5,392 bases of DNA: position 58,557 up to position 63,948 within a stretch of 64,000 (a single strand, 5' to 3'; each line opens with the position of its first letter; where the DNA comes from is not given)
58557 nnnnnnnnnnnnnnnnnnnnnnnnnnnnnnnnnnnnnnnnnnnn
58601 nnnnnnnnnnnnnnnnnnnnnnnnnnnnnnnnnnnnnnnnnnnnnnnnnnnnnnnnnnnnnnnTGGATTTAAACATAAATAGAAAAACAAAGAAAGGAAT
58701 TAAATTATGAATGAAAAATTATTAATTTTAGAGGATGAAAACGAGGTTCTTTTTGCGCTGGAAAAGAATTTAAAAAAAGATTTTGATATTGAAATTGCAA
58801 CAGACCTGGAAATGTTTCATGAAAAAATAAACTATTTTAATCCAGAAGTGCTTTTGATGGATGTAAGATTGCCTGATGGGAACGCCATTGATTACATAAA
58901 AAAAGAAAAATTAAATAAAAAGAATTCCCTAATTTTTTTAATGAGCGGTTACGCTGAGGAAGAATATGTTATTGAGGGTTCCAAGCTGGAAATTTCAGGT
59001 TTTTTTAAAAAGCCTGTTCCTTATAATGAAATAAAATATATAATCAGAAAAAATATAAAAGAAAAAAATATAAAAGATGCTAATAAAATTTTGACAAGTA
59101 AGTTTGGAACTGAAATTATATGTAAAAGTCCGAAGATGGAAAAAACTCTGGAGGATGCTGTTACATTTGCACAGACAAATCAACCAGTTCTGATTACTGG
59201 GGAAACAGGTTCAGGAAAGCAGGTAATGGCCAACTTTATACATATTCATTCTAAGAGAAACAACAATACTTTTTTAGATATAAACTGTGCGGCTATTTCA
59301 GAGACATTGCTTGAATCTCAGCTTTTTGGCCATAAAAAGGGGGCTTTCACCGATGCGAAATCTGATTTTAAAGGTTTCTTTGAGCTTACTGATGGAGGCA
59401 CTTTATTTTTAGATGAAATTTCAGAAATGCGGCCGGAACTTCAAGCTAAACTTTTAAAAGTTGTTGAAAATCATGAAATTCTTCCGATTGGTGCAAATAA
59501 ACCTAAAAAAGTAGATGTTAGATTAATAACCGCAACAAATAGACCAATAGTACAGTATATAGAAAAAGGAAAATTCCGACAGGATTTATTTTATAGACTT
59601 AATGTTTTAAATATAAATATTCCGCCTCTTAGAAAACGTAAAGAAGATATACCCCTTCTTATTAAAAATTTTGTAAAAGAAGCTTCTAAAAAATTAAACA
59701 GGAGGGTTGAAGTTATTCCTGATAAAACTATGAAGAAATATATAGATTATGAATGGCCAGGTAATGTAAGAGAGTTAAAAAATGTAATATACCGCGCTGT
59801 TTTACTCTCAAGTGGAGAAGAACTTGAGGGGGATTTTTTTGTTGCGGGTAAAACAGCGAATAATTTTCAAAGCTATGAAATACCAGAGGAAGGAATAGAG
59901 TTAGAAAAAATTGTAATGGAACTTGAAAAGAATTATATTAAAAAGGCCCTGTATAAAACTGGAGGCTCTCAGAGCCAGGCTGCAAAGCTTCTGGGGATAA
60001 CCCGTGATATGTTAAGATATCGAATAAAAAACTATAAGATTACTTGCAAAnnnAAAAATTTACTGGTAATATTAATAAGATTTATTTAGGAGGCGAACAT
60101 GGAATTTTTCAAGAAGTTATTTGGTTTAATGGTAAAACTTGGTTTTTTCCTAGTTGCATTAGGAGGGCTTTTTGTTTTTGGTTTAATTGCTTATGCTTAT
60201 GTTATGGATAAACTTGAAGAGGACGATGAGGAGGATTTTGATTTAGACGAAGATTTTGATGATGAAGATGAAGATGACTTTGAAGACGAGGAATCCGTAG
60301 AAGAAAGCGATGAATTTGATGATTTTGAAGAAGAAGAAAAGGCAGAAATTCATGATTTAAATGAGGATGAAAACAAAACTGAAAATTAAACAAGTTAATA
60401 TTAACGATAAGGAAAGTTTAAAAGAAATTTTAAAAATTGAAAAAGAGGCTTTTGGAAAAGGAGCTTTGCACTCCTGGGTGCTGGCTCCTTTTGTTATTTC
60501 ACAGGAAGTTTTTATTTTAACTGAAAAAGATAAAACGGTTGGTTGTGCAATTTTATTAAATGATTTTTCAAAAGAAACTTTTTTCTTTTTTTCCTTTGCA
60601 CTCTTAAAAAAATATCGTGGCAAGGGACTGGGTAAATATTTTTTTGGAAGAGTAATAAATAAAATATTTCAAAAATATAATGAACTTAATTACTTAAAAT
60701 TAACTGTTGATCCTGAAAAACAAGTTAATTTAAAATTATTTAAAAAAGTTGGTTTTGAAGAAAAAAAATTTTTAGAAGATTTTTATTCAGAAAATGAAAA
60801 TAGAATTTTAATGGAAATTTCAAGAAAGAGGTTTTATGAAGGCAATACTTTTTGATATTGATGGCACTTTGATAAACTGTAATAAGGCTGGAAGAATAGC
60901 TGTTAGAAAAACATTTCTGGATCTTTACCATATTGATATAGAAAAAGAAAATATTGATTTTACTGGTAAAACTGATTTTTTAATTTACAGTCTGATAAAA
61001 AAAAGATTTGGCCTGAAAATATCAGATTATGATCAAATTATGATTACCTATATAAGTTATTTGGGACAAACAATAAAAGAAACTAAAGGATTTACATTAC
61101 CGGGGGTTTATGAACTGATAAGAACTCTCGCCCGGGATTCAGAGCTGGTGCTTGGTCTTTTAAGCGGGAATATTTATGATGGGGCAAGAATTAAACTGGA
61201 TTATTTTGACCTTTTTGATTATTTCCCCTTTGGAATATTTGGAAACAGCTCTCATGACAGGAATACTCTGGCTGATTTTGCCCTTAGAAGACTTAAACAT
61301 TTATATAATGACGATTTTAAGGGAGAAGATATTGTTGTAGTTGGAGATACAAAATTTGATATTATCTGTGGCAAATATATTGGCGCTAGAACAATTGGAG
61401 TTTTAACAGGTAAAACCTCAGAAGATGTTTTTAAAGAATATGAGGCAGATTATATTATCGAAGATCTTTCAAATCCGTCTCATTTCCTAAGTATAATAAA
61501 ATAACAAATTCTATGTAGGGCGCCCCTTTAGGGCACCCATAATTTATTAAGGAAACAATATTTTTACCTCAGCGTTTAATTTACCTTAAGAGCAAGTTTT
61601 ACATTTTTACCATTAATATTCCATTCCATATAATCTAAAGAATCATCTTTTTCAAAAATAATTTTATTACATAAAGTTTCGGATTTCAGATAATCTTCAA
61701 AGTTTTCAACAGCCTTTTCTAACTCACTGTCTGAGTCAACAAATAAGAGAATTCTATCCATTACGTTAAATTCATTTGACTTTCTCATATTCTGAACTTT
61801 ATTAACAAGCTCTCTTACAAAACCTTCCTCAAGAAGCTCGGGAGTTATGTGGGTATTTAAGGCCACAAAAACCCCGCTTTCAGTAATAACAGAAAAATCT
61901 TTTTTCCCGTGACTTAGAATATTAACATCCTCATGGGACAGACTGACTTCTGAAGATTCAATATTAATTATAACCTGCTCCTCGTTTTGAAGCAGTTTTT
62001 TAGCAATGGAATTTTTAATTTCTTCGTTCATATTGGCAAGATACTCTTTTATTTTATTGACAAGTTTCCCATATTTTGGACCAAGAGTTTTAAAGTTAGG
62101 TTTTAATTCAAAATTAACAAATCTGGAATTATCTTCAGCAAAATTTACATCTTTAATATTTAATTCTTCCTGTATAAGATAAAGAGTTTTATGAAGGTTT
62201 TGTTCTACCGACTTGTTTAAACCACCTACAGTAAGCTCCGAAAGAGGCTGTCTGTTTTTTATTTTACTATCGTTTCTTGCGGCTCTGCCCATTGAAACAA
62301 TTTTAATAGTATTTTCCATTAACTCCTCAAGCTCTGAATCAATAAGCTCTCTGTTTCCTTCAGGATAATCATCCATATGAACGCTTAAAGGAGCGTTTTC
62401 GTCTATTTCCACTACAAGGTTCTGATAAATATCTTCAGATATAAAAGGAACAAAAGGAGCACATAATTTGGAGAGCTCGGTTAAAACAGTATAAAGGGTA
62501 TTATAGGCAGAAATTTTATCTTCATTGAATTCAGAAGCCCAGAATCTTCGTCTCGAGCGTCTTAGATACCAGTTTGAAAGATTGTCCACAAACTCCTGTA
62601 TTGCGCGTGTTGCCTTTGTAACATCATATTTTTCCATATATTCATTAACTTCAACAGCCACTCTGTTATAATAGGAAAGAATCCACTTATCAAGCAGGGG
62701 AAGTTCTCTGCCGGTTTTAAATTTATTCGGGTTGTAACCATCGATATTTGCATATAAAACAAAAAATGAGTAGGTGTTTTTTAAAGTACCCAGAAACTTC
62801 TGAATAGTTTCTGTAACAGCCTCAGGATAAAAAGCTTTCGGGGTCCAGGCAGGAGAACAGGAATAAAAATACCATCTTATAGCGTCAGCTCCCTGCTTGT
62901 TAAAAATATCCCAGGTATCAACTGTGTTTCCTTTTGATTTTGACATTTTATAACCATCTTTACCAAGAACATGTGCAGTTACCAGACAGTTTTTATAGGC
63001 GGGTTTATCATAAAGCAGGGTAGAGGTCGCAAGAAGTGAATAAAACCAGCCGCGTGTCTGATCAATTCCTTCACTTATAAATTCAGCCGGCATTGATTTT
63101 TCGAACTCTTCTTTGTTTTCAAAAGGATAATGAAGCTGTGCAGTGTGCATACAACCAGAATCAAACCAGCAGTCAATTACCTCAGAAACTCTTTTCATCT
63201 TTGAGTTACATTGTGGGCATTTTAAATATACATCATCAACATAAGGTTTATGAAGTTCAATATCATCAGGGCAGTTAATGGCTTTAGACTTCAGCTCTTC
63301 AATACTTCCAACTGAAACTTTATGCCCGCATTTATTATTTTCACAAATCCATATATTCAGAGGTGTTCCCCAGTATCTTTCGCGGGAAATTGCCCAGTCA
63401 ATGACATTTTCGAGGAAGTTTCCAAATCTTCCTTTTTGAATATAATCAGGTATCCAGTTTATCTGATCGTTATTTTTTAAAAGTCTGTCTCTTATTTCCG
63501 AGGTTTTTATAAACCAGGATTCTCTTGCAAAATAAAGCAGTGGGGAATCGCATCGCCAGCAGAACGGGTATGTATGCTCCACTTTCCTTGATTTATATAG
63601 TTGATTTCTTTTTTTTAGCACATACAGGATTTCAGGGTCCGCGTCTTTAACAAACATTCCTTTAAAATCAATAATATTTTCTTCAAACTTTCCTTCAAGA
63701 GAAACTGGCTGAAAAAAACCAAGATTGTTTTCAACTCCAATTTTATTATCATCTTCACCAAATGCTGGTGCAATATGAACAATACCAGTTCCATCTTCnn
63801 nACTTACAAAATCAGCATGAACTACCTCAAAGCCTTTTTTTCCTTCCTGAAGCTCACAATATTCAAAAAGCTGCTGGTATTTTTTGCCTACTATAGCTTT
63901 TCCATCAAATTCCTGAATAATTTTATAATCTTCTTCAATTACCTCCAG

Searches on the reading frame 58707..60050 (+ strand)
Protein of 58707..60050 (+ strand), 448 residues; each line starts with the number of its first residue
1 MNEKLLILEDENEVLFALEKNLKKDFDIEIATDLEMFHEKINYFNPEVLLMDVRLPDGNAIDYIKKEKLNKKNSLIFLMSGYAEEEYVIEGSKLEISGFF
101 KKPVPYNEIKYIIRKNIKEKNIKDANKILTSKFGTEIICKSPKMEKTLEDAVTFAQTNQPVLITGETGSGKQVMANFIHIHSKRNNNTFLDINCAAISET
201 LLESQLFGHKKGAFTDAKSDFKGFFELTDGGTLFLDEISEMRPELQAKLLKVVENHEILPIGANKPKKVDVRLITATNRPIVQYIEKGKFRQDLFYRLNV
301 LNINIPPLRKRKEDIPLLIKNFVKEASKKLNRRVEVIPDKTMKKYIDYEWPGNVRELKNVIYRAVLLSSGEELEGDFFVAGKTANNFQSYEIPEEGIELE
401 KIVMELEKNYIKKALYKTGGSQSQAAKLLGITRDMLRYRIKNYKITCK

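Call 15: search_protein_families(library=pfam, proteins=[window:58707-60050:+], max_evalue=0.0001)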
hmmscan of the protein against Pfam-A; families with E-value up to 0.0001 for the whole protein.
window:58707-60050:+ (448 aa): 6 families
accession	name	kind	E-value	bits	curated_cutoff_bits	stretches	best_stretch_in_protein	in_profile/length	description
PF00158.32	Sigma54_activat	-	2.5e-65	219.7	20.2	1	137-303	1-167/168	Sigma-54 interaction domain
PF25601.1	AAA_lid_14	-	1.7e-21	76.3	27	1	309-375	1-67/87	AAA+ ATPase lid domain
PF14532.12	Sigma54_activ_2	-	1.3e-20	74.4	25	1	142-308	8-138/138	Sigma-54 interaction domain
PF02954.25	HTH_8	-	9.8e-13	48.1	22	1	405-443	4-42/42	Bacterial regulatory protein, Fis family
PF00072.30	Response_reg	-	1.5e-11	44.9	30.2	1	6-113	2-110/111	Response regulator receiver domain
PF07728.20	AAA_5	-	4.2e-06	27.3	22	1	160-280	1-124/139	AAA domain (dynein-related subfamily)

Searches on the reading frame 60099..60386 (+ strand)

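Call 16: search_protein_families(library=pfam, proteins=[window:60099-60386:+], max_evalue=0.05)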
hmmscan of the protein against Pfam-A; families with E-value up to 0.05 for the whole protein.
window:60099-60386:+ (96 aa): 1 family
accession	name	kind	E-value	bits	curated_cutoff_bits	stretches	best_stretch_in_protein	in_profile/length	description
PF13937.11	DUF4212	-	0.016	16.1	30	1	12-41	43-74/79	Domain of unknown function (DUF4212)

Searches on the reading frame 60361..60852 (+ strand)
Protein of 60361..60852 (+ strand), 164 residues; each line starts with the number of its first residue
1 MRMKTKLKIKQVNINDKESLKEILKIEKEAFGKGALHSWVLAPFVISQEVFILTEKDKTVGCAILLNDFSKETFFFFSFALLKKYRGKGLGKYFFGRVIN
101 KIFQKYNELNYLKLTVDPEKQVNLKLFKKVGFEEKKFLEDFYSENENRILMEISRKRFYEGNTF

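Call 16: search_protein_families(library=pfam, proteins=[window:60361-60852:+], max_evalue=0.05)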
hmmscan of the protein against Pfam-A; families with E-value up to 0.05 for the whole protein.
window:60361-60852:+ (164 aa): 7 families
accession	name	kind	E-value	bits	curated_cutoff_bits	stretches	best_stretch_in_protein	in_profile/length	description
PF00583.31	Acetyltransf_1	-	3.3e-08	34.3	20.7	1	25-132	6-116/116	Acetyltransferase (GNAT) family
PF13508.13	Acetyltransf_7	-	1.1e-07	32.6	27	1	48-134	3-84/84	Acetyltransferase (GNAT) domain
PF13673.13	Acetyltransf_10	-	3.5e-05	24.2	23.6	1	48-134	31-109/128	Acetyltransferase (GNAT) domain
PF17013.11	Acetyltransf_15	-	0.00027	20.8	35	1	70-148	69-152/210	Putative acetyl-transferase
PF13302.13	Acetyltransf_3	-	0.002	19.3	25.4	1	51-133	56-138/138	Acetyltransferase (GNAT) domain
PF13420.13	Acetyltransf_4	-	0.0066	16.9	24.3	1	47-149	48-151/155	Acetyltransferase (GNAT) domain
PF08445.16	FR47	-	0.02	15.3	22.1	1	77-135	25-80/86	FR47-like protein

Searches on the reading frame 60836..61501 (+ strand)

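Call 16: search_protein_families(library=pfam, proteins=[window:60836-61501:+], max_evalue=0.05)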
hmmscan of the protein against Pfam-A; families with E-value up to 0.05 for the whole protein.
window:60836-61501:+ (222 aa): 4 families
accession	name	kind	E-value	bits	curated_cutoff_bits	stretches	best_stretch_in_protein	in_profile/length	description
PF13419.12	HAD_2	-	4e-15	56.8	23.8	1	4-189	1-178/178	Haloacid dehalogenase-like hydrolase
PF00702.32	Hydrolase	-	1.1e-11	46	26.4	1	1-183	1-191/191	haloacid dehalogenase-like hydrolase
PF13242.12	Hydrolase_like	-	2e-11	44.1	22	1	146-212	10-73/75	HAD-hyrolase-like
PF12710.13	HAD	-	0.00017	22.5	27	1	4-176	1-185/189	haloacid dehalogenase-like hydrolase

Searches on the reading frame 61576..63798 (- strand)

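Call 16: search_protein_families(library=pfam, proteins=[window:61576-63798:-], max_evalue=0.05)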
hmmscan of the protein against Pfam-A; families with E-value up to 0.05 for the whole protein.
window:61576-63798:- (740 aa): 6 families
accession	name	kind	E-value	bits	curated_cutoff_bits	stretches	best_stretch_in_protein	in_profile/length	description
PF00133.28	tRNA-synt_1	-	2.4e-63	214.8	22.7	1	88-314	185-405/414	tRNA synthetases class I (I, L, M and V)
PF19302.4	DUF5915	-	7.4e-58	195.8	27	1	541-739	3-194/195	Domain of unknown function (DUF5915)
PF08264.19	Anticodon_1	-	1.9e-36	125.6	25.1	1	370-520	1-145/148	Anticodon-binding domain of tRNA ligase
PF09334.17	tRNA-synt_1g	-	2e-07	30.5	20.1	1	250-333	293-376/391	tRNA synthetases class I (M)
PF01406.26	tRNA-synt_1e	-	0.003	17.4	27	1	257-313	227-282/301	tRNA synthetases class I (C) catalytic domain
PF01921.24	tRNA-synt_1f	-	0.03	13.7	27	0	278-339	276-336/360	tRNA synthetases class I (K)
